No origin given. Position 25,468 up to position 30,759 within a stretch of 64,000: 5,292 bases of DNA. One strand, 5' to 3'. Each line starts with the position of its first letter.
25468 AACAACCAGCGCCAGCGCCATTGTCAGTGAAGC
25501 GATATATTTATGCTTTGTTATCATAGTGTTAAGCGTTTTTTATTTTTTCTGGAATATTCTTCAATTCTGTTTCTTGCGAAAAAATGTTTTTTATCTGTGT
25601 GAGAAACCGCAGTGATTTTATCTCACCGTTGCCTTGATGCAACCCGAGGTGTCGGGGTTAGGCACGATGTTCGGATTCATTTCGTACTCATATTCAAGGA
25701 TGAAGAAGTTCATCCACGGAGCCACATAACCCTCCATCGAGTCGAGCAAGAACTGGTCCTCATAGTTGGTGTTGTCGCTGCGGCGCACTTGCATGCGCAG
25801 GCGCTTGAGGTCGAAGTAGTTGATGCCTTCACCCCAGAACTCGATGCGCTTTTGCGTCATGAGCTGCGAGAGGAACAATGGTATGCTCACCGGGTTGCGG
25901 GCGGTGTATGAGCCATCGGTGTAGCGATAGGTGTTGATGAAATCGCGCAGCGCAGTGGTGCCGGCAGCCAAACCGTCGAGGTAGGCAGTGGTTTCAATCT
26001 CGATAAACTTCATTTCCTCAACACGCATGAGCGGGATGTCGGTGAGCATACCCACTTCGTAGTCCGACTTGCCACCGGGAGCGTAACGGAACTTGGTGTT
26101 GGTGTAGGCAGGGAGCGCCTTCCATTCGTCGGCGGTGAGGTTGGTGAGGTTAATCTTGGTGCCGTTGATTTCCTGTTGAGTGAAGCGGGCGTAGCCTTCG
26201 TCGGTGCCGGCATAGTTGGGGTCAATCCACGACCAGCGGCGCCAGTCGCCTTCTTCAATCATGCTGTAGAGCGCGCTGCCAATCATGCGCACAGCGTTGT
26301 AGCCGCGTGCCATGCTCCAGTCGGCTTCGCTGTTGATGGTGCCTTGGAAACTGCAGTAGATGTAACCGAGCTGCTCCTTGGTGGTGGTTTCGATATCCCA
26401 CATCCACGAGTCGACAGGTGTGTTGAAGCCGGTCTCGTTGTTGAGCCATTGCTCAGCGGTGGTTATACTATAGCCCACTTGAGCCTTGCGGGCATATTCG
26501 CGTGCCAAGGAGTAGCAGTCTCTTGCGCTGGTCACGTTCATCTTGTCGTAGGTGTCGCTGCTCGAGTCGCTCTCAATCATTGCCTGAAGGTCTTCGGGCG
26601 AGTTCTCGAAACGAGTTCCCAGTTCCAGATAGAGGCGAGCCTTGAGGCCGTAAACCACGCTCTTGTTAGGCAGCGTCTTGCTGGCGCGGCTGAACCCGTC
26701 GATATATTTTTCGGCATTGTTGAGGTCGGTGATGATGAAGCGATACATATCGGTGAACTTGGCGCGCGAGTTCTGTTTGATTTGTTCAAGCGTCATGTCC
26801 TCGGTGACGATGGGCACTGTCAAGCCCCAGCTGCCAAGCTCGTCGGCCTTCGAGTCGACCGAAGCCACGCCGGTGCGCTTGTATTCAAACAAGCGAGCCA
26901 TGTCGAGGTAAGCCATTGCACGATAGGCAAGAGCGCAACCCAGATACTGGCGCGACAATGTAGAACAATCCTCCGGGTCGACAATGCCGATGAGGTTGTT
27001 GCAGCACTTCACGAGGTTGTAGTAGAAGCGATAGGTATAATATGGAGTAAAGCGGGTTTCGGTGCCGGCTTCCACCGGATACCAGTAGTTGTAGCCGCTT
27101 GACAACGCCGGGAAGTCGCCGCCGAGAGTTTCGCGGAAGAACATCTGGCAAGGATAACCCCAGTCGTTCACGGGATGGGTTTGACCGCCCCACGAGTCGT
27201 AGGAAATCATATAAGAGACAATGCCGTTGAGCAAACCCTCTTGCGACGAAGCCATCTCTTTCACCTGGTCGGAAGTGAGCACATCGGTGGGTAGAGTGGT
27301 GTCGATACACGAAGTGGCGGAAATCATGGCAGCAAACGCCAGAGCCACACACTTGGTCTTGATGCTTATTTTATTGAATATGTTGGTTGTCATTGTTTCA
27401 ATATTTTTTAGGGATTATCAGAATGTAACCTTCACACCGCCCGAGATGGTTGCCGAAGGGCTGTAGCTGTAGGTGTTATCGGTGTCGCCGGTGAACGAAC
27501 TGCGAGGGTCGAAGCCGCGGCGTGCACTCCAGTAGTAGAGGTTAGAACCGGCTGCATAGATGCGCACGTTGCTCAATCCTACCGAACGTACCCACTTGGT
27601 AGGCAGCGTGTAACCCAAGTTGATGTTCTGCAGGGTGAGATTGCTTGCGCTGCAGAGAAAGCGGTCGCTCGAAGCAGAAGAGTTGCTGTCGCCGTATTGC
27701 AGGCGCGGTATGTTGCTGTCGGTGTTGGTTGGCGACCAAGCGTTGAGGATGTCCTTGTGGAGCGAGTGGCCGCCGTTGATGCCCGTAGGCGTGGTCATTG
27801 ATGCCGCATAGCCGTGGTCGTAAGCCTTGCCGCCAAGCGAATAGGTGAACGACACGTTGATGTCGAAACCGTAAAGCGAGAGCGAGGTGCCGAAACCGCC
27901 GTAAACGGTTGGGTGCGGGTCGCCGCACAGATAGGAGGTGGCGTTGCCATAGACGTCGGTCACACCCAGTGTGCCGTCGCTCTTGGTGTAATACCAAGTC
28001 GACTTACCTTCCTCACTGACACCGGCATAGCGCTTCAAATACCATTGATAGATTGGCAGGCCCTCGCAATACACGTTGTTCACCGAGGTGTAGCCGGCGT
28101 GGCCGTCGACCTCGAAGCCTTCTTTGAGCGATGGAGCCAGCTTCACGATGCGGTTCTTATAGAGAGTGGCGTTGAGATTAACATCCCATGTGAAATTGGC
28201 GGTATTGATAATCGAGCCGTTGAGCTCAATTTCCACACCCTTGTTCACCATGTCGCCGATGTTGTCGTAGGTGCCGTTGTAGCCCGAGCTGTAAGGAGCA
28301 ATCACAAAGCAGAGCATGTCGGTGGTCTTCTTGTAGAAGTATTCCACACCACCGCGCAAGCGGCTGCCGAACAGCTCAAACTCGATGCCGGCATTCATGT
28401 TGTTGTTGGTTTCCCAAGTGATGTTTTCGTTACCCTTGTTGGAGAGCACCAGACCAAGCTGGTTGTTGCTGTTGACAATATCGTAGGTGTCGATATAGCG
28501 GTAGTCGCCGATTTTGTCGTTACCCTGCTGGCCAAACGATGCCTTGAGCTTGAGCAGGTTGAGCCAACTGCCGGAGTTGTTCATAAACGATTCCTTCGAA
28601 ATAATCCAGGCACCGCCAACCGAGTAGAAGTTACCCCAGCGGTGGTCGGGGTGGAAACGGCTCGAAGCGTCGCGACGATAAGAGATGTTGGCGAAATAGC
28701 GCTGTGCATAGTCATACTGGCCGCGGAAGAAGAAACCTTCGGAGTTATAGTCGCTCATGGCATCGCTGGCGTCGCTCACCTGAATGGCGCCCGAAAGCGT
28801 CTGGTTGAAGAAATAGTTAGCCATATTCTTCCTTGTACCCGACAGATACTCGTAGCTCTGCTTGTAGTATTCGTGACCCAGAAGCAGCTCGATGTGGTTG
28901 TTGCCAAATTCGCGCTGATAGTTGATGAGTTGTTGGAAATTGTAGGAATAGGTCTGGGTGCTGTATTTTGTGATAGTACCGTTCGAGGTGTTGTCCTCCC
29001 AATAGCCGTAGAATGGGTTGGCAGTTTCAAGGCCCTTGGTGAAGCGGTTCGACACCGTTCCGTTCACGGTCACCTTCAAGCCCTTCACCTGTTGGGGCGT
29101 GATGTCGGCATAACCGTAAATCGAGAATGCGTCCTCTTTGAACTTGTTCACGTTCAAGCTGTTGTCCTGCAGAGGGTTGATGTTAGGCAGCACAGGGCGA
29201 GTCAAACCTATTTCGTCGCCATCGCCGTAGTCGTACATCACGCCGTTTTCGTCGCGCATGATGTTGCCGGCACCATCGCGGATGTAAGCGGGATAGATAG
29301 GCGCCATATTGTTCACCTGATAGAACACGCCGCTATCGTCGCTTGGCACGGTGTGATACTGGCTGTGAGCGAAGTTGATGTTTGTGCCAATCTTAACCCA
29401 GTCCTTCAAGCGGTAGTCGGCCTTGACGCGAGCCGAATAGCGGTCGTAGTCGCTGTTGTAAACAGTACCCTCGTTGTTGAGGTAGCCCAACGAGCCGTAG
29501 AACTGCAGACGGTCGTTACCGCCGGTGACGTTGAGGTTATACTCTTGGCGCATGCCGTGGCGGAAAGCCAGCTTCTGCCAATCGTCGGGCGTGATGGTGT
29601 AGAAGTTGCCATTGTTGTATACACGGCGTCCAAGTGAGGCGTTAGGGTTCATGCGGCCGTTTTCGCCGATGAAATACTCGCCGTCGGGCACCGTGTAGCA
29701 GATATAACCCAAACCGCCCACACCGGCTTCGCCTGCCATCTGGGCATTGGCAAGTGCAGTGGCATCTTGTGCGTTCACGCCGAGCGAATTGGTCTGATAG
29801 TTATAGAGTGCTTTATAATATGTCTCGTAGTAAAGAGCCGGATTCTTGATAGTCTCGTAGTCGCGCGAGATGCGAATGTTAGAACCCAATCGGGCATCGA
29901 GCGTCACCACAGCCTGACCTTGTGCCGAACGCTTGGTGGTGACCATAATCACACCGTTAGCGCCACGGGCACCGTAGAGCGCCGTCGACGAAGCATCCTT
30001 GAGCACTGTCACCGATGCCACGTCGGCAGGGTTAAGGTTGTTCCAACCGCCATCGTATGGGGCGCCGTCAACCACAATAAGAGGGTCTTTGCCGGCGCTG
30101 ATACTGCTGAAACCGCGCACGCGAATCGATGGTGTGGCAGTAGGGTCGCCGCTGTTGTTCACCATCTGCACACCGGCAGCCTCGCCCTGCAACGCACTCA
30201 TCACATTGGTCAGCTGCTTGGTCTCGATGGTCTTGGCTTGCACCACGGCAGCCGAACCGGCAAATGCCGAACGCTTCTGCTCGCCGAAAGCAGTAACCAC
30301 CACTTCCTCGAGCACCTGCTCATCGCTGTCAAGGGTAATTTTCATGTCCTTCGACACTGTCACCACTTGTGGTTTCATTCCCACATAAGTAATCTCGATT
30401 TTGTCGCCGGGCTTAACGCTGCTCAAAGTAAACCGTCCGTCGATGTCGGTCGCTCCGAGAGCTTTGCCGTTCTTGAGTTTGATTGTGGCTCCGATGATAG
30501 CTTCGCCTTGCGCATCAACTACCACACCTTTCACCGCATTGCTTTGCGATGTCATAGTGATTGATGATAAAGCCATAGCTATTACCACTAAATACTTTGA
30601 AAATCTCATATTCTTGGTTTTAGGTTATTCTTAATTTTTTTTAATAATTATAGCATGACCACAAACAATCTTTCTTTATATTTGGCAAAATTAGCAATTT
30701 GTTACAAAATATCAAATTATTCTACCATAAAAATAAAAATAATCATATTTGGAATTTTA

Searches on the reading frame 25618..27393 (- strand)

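Call 64: search_protein_families(library=pfam, proteins=[window:25618-27393:-], max_evalue=0.001)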
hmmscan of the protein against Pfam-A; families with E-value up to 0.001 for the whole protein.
window:25618-27393:- (591 aa): 2 families
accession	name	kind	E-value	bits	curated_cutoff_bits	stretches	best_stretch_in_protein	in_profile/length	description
PF14322.12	SusD-like_3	-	2.7e-10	41.3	27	1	112-256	69-191/191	Starch-binding associating with outer membrane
PF07980.17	SusD_RagB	-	0.00037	20.7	23.1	1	329-547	61-250/297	SusD family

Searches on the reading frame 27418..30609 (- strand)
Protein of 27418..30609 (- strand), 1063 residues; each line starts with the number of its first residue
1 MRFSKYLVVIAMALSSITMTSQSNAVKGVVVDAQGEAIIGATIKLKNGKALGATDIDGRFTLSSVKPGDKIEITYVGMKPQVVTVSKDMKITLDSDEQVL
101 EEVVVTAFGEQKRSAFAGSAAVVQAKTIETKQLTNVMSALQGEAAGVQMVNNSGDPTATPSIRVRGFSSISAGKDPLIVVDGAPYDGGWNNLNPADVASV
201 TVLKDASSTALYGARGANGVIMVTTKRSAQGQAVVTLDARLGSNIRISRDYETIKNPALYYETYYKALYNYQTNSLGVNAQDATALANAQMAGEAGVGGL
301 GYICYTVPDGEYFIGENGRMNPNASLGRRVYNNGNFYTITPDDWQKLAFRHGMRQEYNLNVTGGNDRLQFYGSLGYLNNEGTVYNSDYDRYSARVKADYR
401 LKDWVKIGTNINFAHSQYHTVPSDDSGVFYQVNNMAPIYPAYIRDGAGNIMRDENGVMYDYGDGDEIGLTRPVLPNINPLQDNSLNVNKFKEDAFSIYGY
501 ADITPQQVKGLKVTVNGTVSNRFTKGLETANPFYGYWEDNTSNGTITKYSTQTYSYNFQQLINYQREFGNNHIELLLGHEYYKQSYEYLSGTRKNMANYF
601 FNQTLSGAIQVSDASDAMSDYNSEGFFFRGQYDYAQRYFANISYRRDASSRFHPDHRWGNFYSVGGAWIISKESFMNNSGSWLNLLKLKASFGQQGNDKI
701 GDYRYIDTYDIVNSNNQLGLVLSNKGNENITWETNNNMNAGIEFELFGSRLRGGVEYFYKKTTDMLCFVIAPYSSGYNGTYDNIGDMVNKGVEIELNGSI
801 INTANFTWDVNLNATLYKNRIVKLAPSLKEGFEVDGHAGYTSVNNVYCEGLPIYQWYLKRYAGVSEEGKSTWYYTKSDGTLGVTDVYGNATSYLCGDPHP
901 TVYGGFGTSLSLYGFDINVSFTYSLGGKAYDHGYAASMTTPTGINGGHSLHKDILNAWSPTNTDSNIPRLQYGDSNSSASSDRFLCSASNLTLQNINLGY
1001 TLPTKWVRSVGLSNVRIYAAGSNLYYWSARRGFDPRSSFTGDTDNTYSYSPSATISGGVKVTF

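Call 64: search_protein_families(library=pfam, proteins=[window:27418-30609:-], max_evalue=0.001)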
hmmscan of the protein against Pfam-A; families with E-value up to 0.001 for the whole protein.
window:27418-30609:- (1063 aa): 3 families
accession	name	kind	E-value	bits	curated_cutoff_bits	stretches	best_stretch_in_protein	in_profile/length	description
PF07715.20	Plug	-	4e-20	72.8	23.9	1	116-220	5-107/107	TonB-dependent Receptor Plug Domain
PF13715.12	CarbopepD_reg_2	-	3.2e-13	50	32.2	1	26-105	1-88/88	CarboxypepD_reg-like domain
PF13620.12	CarboxypepD_reg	-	2.9e-09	37.6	32.3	1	26-88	2-72/82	Carboxypeptidase regulatory-like domain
